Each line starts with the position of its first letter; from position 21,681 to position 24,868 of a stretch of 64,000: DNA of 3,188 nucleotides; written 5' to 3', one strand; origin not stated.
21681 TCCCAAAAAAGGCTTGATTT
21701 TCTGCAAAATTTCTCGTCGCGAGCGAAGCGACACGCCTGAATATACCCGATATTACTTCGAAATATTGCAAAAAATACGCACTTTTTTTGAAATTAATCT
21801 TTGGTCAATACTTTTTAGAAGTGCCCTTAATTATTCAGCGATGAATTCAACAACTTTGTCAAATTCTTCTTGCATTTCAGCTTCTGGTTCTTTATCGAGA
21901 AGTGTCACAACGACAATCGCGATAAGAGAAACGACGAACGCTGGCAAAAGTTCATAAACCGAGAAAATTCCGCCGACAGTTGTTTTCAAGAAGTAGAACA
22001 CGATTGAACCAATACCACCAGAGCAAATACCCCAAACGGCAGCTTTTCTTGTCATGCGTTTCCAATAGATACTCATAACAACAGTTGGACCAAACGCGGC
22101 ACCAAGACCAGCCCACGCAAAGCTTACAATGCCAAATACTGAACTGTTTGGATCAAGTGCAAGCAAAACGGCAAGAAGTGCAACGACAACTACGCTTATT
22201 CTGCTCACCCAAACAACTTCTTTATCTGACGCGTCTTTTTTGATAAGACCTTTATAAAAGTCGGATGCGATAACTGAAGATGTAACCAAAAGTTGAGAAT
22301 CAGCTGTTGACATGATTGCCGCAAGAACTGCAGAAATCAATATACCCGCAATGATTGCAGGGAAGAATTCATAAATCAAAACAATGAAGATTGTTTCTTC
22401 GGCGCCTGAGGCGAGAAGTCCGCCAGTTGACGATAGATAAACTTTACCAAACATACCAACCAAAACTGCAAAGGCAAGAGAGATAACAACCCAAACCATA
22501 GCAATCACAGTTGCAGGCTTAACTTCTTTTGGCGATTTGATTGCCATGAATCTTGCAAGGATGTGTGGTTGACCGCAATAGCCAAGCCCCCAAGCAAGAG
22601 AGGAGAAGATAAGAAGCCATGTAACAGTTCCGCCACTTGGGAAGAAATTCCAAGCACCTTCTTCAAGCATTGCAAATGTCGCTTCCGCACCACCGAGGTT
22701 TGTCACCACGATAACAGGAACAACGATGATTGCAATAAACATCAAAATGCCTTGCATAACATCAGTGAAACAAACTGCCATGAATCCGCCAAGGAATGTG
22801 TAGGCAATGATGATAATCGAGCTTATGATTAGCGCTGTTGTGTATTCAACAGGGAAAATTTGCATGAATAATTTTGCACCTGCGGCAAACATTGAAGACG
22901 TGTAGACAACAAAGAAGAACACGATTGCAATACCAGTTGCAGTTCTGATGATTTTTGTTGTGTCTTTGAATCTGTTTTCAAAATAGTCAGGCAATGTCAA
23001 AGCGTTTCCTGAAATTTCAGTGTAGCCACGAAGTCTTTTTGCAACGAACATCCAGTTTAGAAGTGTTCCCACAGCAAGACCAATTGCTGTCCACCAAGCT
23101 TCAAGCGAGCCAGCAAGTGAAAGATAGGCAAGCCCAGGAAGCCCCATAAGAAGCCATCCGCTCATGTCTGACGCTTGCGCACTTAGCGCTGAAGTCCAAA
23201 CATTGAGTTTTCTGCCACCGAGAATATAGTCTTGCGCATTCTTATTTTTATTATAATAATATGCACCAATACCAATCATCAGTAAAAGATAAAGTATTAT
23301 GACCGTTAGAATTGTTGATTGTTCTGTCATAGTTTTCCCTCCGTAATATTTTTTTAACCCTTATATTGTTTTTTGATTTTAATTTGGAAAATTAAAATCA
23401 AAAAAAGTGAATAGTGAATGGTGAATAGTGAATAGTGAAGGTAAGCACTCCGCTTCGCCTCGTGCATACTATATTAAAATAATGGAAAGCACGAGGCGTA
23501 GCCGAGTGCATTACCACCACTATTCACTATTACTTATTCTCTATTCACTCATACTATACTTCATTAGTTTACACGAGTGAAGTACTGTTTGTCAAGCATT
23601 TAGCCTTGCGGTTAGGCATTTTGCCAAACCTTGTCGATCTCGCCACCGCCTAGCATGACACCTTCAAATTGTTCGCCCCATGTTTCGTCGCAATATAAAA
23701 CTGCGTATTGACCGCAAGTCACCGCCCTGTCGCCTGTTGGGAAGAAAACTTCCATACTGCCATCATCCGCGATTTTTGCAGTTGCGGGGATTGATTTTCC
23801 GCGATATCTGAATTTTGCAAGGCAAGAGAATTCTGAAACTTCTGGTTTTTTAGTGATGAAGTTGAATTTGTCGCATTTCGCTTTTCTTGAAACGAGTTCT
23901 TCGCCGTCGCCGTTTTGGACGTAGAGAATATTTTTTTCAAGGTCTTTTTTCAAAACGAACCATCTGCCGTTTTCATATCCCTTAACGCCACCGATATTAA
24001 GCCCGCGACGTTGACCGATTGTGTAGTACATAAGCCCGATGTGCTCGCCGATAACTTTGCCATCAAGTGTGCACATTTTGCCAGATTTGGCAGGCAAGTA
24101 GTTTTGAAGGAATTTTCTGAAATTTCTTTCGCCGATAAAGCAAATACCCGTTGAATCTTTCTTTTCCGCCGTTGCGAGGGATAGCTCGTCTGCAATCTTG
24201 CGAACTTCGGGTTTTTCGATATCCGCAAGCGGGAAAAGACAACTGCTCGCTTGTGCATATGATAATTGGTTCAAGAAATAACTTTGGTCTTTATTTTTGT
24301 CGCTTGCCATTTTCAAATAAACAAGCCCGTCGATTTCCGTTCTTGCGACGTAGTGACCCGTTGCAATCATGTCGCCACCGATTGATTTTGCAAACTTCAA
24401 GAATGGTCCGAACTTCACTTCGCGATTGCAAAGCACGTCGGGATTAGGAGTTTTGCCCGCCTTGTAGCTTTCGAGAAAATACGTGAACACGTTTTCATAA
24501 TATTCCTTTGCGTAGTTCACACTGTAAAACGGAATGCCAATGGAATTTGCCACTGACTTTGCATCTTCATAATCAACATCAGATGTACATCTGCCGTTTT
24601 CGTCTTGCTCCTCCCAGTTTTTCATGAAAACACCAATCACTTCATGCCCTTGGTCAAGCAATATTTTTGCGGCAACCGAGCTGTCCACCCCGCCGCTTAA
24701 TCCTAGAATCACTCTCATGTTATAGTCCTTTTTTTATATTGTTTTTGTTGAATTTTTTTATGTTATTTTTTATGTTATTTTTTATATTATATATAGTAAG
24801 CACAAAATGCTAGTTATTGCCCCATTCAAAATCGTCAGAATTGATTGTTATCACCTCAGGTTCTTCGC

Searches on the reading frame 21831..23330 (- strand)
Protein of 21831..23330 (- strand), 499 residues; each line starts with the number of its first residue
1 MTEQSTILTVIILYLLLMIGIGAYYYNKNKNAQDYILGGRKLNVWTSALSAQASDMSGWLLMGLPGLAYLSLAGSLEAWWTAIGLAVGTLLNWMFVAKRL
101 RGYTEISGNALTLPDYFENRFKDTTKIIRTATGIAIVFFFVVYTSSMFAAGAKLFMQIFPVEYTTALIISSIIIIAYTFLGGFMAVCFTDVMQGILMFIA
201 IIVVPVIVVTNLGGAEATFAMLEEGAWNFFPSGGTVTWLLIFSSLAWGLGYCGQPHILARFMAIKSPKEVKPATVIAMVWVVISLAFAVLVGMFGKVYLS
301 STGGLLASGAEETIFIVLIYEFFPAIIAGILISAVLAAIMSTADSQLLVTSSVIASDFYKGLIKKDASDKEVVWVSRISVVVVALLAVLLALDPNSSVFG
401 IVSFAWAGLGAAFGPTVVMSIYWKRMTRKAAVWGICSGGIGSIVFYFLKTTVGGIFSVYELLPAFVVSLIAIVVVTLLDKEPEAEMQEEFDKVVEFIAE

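Call 11: search_protein_families(library=pfam, proteins=[window:21831-23330:-])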
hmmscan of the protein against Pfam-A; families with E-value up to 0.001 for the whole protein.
window:21831-23330:- (499 aa): 1 family
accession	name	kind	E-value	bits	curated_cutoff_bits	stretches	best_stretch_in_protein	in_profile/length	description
PF00474.23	SSF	-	5e-95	319.2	22.8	1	35-438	1-406/406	Sodium:solute symporter family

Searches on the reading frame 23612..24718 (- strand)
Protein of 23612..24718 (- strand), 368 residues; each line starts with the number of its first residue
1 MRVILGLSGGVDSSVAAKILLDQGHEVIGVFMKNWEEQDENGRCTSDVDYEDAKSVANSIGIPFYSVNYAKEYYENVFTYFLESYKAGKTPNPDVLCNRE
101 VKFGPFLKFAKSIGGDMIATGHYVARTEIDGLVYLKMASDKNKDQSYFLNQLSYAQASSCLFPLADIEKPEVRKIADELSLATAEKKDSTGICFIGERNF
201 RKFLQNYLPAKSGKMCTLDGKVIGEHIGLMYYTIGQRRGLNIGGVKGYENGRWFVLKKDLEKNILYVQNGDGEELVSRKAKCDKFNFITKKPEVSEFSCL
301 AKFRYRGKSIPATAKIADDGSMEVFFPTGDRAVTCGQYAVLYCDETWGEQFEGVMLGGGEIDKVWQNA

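Call 11: search_protein_families(library=pfam, proteins=[window:23612-24718:-])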
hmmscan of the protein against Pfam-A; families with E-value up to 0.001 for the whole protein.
window:23612-24718:- (368 aa): 5 families
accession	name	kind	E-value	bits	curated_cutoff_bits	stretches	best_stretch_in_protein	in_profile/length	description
PF03054.22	tRNA_Me_trans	-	2.4e-77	259.6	20.6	1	1-196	1-201/202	tRNA methyl transferase HUP domain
PF20259.3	tRNA_Me_trans_M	-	2.8e-23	81.7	27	1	202-267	2-64/66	tRNA methyl transferase PRC-barrel domain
PF20258.4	tRNA_Me_trans_C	-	2e-13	50.9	20.6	1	278-346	2-70/77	Aminomethyltransferase beta-barrel domain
PF02540.23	NAD_synthase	-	1.5e-06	28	21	1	2-70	20-82/242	NAD synthase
PF02568.20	ThiI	-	0.00021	21.4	20.5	1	3-43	6-46/197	Thiamine biosynthesis protein (ThiI)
